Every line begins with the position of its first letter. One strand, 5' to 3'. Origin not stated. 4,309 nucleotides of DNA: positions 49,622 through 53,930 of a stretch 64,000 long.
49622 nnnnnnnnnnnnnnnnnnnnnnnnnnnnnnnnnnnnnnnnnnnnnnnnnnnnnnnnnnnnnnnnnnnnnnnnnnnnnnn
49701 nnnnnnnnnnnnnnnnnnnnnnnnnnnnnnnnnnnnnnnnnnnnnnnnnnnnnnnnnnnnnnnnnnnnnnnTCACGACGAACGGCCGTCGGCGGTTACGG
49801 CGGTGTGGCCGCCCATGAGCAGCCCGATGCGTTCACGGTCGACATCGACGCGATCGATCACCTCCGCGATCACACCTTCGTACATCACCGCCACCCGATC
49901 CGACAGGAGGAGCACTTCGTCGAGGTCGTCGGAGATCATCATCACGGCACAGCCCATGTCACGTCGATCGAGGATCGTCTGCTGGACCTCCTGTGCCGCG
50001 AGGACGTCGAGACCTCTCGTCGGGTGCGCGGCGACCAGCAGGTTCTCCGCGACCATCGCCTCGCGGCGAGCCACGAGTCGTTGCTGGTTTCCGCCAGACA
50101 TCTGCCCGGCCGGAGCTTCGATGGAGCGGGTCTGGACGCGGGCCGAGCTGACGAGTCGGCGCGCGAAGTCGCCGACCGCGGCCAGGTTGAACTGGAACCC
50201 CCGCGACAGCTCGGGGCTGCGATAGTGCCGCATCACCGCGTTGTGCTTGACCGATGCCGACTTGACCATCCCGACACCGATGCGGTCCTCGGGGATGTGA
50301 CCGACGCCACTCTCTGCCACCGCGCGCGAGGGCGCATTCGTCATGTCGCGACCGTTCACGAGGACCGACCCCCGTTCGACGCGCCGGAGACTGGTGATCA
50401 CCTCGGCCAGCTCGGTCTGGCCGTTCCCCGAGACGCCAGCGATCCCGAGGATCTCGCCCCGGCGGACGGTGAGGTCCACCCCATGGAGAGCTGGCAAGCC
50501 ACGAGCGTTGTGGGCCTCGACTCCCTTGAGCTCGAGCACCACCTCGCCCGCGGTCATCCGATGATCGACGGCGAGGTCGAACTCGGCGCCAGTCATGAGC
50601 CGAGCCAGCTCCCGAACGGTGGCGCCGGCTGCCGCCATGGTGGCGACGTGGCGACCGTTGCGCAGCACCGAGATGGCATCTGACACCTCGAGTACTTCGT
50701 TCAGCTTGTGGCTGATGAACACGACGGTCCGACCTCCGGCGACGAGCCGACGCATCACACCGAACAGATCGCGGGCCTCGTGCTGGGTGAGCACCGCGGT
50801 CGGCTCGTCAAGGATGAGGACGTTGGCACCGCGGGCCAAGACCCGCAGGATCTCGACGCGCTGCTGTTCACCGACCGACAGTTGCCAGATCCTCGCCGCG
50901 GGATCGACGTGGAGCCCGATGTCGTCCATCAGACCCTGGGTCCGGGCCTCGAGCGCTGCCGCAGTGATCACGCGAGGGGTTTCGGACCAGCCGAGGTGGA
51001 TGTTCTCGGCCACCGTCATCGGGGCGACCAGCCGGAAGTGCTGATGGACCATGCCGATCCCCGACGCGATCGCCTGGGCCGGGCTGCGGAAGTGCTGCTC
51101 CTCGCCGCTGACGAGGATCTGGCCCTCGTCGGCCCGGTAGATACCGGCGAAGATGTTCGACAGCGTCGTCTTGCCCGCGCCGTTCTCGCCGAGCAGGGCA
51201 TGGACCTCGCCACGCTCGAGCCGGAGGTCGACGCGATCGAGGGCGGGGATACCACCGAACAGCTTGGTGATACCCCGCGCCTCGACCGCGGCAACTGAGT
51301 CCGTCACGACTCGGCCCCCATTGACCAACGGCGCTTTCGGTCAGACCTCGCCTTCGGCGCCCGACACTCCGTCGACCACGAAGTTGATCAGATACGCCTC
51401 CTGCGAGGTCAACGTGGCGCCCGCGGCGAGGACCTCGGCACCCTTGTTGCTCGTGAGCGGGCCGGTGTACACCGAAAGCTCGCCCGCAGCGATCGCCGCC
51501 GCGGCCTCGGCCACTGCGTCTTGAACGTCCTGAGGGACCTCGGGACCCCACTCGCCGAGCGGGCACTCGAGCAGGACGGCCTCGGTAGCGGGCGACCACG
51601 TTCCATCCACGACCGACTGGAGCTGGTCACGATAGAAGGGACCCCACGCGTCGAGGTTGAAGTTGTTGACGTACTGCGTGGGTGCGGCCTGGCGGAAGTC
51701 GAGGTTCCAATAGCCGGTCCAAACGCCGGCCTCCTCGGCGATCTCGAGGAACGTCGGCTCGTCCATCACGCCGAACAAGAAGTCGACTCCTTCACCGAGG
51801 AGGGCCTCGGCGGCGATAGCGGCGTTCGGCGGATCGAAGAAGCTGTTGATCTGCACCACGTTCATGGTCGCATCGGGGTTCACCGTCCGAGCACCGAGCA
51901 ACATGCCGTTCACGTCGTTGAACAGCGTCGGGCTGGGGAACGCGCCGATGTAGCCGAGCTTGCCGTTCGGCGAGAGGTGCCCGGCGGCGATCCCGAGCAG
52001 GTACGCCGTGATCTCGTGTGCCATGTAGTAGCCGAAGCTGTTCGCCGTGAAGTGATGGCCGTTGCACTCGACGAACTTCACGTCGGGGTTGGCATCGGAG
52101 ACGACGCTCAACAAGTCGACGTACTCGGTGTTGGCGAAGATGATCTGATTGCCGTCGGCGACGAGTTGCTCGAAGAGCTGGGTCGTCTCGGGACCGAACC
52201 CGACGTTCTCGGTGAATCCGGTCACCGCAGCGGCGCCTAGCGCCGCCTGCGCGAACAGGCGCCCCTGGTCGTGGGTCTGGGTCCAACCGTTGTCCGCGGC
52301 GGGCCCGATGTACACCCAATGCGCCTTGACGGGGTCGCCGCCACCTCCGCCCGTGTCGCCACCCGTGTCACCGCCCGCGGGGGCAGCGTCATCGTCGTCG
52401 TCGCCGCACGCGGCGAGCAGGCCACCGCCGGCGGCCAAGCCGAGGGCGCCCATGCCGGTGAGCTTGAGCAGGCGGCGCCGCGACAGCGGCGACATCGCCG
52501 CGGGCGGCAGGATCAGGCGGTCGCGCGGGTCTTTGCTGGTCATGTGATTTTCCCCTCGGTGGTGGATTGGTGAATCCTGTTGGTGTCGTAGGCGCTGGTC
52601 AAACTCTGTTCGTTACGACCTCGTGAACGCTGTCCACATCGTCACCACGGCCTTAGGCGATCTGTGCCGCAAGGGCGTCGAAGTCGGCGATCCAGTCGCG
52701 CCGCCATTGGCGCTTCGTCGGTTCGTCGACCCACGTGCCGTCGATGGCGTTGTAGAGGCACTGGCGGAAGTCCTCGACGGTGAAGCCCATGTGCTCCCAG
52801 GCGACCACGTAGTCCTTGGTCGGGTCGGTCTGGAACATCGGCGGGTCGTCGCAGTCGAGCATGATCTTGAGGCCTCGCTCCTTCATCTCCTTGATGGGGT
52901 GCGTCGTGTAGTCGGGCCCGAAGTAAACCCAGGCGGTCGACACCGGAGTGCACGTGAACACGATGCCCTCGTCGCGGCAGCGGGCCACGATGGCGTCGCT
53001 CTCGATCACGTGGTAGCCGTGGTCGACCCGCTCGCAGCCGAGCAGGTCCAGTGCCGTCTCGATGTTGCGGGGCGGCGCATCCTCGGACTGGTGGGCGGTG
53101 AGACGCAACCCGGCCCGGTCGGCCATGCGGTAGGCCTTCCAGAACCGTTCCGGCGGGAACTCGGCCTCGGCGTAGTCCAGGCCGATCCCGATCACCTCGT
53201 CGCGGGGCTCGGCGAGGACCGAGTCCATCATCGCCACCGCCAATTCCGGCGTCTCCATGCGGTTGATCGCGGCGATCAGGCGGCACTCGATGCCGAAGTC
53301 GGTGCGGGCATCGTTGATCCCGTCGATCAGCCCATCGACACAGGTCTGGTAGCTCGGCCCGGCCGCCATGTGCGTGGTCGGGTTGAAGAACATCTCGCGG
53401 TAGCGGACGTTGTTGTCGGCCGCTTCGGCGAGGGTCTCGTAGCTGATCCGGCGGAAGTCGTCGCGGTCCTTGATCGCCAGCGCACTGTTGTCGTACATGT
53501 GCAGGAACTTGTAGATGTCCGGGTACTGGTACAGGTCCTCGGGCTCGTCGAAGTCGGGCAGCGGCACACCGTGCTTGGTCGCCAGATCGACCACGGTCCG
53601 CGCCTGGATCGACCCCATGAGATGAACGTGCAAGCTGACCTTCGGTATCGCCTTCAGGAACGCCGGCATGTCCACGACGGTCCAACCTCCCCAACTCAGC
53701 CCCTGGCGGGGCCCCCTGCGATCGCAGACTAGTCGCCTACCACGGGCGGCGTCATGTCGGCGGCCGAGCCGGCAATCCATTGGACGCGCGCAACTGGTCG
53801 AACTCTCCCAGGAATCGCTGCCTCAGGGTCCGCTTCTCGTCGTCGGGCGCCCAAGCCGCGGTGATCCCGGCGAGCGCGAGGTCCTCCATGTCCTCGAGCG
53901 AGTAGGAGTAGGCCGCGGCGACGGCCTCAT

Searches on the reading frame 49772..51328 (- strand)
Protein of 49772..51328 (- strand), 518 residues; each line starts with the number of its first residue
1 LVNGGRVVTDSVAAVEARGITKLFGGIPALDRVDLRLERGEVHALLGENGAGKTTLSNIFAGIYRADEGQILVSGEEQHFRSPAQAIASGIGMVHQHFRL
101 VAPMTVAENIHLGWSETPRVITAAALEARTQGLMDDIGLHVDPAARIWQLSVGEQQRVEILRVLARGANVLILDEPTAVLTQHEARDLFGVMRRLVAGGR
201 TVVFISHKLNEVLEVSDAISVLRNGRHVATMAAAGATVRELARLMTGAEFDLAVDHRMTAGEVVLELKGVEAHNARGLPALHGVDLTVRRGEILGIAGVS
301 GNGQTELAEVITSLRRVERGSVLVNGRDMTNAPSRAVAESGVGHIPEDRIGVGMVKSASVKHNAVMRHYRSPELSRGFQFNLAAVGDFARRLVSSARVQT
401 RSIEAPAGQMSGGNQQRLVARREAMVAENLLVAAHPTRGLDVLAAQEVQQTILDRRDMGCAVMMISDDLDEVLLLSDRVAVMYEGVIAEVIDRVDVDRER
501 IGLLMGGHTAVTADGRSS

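Call 29: search_protein_families(library=pfam, proteins=[window:49772-51328:-], max_evalue=0.0001)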
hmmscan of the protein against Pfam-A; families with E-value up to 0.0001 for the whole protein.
window:49772-51328:- (518 aa): 1 family
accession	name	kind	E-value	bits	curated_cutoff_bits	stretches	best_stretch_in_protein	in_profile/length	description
PF00005.33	ABC_tran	-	4.2e-49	167.1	25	2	30-178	1-137/137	ABC transporter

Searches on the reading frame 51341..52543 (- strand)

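Call 29: search_protein_families(library=pfam, proteins=[window:51341-52543:-], max_evalue=0.0001)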
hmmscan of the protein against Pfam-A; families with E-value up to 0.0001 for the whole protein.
window:51341-52543:- (400 aa): 1 family
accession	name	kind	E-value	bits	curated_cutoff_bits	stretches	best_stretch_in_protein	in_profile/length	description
PF02608.20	Bmp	-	1.4e-21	77.2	24.1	1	75-260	5-191/301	ABC transporter substrate-binding protein PnrA-like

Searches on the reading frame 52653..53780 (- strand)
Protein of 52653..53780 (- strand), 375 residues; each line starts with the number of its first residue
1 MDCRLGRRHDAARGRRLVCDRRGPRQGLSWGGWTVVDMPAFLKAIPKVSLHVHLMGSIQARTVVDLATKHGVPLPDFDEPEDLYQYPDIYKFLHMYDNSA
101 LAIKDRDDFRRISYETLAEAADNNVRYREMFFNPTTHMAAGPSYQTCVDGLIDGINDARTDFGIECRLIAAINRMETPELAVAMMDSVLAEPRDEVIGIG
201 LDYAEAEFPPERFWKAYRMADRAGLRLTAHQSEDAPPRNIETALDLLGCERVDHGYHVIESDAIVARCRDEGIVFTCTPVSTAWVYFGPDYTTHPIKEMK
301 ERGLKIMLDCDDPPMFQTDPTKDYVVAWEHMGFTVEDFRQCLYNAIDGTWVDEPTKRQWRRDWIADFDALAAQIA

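Call 29: search_protein_families(library=pfam, proteins=[window:52653-53780:-], max_evalue=0.0001)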
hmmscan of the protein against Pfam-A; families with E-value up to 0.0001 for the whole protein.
window:52653-53780:- (375 aa): 1 family
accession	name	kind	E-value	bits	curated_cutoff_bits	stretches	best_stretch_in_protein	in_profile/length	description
PF00962.28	A_deaminase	-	1.4e-67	228.5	27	1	46-358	1-322/330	Adenosine deaminase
